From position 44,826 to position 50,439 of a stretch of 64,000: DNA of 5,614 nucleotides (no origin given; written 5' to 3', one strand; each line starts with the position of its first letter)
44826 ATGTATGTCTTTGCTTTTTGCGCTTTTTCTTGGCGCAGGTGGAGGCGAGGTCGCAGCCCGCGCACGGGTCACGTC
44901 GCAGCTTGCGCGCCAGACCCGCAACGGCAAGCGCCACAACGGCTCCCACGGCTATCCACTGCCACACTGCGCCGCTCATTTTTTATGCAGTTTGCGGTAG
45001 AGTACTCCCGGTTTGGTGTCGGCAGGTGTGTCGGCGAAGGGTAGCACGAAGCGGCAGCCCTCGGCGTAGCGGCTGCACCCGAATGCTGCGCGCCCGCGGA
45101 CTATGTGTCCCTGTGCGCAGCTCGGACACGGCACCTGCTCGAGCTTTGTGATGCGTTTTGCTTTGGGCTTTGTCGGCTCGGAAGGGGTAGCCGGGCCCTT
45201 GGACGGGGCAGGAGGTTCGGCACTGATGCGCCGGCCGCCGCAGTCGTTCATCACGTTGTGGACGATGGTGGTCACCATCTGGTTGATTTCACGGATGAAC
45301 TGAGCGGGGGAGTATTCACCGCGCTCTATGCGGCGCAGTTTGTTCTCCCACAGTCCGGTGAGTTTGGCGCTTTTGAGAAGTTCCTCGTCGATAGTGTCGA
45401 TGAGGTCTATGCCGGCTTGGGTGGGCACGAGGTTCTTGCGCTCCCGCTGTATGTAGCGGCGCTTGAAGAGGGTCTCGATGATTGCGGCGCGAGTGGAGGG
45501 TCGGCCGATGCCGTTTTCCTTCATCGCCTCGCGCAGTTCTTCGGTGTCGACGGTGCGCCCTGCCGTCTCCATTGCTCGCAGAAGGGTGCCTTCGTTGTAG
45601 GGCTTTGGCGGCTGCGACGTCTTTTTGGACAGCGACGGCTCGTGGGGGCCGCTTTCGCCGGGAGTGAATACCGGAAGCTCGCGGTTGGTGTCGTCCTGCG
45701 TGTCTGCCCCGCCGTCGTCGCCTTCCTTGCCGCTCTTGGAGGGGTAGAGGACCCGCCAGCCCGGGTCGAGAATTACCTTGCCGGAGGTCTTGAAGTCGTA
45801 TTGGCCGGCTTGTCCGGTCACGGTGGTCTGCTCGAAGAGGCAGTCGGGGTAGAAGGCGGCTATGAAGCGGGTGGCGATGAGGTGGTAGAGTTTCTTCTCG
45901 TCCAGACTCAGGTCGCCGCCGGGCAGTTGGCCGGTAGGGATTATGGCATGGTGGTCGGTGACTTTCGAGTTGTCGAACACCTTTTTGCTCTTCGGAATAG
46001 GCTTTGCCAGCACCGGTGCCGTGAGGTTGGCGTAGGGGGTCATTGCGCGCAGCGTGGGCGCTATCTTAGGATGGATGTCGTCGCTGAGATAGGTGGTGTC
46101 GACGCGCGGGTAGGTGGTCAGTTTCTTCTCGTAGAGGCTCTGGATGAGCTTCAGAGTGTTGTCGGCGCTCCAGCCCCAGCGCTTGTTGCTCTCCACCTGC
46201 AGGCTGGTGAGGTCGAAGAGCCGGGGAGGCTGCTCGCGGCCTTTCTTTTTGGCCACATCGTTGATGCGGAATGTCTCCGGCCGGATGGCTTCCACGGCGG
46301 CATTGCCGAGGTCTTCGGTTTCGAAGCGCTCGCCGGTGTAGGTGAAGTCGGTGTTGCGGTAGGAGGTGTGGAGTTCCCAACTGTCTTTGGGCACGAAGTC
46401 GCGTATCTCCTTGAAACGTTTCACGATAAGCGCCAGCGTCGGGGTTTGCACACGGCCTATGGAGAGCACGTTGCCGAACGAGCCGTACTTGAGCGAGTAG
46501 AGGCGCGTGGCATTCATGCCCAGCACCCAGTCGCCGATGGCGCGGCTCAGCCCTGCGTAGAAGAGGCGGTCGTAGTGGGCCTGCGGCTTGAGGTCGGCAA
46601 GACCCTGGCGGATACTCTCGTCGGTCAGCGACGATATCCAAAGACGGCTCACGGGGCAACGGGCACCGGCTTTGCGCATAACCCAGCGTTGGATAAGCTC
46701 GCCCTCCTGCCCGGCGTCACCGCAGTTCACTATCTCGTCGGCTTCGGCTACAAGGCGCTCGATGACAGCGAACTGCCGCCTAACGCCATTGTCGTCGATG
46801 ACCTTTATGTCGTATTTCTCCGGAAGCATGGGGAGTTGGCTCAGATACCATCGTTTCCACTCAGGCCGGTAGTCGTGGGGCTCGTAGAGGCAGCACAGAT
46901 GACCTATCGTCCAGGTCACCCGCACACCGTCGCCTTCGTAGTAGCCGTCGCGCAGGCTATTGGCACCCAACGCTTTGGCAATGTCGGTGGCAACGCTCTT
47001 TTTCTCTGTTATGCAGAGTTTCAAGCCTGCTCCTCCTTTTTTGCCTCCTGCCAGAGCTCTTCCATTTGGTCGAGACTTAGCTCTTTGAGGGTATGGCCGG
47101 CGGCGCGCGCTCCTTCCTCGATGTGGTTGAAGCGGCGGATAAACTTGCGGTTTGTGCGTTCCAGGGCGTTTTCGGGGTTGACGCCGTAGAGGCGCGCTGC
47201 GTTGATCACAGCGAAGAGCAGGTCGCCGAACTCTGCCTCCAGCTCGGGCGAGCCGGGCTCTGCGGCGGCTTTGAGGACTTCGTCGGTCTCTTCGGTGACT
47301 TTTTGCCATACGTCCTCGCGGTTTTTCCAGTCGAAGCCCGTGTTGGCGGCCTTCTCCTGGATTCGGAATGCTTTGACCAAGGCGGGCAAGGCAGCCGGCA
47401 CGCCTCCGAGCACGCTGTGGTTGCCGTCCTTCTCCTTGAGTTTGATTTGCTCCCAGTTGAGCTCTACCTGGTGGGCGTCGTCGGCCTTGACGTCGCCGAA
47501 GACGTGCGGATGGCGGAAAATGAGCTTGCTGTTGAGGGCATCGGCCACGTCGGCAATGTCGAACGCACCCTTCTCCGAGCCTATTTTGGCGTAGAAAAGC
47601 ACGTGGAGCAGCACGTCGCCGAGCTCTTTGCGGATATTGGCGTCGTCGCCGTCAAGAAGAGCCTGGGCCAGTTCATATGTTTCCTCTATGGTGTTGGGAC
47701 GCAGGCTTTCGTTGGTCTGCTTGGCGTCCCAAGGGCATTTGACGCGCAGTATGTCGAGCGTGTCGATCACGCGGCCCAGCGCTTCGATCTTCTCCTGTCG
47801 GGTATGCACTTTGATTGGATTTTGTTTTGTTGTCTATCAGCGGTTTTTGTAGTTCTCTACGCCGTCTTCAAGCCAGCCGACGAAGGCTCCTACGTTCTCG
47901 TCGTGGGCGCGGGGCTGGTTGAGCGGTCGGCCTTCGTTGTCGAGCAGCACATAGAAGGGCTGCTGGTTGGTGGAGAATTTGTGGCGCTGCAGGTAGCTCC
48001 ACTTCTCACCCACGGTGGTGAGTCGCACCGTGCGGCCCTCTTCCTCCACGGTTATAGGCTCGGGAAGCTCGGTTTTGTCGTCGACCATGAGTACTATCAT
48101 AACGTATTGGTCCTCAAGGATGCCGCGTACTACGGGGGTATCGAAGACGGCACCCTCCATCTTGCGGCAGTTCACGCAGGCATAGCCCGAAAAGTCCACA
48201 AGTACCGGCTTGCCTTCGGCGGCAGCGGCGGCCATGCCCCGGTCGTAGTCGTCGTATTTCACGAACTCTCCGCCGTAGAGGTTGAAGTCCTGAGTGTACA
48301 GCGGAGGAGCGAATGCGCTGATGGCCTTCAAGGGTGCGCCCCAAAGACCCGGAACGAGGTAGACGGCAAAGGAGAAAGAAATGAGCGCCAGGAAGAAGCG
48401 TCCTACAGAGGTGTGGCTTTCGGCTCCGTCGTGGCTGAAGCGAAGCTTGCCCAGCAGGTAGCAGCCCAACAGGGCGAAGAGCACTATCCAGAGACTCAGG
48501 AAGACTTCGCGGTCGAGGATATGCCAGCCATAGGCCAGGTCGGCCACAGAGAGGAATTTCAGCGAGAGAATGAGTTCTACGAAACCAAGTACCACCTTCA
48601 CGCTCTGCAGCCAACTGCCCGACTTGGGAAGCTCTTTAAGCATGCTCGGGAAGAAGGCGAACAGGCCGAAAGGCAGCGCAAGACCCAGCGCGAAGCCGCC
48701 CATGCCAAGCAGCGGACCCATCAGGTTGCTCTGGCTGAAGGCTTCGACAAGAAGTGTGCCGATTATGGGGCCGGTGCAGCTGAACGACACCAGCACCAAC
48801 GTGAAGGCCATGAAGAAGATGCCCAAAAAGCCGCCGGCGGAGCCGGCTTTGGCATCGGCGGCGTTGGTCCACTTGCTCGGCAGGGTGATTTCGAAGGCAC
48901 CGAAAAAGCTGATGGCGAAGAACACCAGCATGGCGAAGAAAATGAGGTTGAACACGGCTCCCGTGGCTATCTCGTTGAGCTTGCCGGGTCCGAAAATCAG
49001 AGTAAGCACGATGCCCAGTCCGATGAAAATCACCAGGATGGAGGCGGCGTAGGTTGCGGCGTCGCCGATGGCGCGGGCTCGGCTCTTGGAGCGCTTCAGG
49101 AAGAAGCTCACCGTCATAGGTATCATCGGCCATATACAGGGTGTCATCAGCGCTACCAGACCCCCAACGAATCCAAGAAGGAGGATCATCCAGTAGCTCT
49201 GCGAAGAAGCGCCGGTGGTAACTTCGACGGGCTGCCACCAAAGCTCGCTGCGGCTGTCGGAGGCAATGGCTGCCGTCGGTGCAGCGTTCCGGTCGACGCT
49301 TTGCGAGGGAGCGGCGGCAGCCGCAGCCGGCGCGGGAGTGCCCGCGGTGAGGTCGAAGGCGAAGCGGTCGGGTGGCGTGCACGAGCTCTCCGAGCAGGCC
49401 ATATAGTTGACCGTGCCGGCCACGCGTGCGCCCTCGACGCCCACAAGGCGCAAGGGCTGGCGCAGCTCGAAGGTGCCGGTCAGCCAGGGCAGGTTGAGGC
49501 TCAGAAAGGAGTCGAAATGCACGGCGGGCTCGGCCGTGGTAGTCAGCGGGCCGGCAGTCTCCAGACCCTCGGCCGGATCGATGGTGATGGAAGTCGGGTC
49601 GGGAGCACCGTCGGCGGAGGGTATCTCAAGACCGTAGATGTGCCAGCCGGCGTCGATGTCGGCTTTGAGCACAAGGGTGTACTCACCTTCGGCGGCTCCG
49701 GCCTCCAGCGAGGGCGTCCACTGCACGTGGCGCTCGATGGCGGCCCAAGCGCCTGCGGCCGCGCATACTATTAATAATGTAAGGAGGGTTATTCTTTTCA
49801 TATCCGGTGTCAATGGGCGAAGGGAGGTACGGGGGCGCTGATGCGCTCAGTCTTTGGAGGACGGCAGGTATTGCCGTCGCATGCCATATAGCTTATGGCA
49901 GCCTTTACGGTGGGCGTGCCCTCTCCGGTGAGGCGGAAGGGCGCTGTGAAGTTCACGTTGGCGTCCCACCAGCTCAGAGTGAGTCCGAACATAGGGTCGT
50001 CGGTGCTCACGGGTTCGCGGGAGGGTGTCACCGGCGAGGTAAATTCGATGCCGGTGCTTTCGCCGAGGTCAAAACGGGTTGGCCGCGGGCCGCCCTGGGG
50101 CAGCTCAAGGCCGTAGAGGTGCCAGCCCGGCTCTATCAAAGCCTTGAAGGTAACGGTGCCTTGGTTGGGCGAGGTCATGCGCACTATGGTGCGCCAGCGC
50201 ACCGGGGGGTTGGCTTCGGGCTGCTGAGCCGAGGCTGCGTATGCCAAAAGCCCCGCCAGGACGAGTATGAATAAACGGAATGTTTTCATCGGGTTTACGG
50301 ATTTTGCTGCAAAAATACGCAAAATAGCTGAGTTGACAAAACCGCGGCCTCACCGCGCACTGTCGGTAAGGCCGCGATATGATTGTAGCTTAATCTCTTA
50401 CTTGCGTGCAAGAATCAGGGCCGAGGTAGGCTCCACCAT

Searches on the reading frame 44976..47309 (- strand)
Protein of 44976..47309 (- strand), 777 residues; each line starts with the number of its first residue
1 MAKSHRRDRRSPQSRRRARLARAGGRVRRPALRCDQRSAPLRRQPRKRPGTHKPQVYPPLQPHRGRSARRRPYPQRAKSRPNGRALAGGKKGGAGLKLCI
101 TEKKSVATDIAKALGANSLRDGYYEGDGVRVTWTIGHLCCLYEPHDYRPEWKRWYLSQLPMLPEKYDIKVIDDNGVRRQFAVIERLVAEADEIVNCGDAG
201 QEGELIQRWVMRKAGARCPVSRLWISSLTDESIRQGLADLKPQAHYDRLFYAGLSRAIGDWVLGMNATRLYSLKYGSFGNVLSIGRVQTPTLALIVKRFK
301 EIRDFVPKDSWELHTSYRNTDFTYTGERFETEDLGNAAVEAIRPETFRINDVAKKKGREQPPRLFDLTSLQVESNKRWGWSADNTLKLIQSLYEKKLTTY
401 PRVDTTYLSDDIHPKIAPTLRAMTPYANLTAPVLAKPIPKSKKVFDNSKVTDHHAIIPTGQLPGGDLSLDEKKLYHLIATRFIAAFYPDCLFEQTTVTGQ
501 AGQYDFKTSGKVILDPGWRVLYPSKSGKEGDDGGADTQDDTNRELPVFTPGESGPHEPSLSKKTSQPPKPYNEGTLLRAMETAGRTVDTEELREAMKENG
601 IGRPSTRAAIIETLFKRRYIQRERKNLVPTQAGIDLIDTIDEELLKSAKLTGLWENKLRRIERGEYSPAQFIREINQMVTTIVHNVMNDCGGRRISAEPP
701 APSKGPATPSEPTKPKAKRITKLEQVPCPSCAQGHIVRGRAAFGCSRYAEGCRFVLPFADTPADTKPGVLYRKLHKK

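Call 108: search_protein_families(library=pfam, proteins=[window:44976-47309:-], max_evalue=0.00001)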
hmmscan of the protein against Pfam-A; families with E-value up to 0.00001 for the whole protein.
window:44976-47309:- (777 aa): 2 families
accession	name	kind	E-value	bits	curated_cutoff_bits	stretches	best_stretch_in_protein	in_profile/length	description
PF01131.25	Topoisom_bac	-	2.6e-113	379.6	35.1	1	246-672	3-410/411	DNA topoisomerase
PF01751.28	Toprim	-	2.1e-08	34.7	23.1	1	97-227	1-95/96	Toprim domain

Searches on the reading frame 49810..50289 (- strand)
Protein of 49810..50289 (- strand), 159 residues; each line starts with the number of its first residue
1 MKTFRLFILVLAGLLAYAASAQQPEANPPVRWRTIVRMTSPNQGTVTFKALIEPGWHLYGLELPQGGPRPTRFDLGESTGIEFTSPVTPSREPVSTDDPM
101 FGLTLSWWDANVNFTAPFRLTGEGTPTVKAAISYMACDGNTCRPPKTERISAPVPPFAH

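Call 67: search_protein_families(library=pfam, proteins=[window:49810-50289:-], max_evalue=0.0001)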
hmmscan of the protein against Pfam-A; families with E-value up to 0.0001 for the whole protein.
window:49810-50289:- (159 aa): 1 family
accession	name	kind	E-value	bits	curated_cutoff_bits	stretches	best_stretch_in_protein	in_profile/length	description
PF11412.14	DsbD_N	-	4.6e-09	36.8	25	1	40-150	16-115/119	Thiol:disulfide interchange protein DsbD, N-terminal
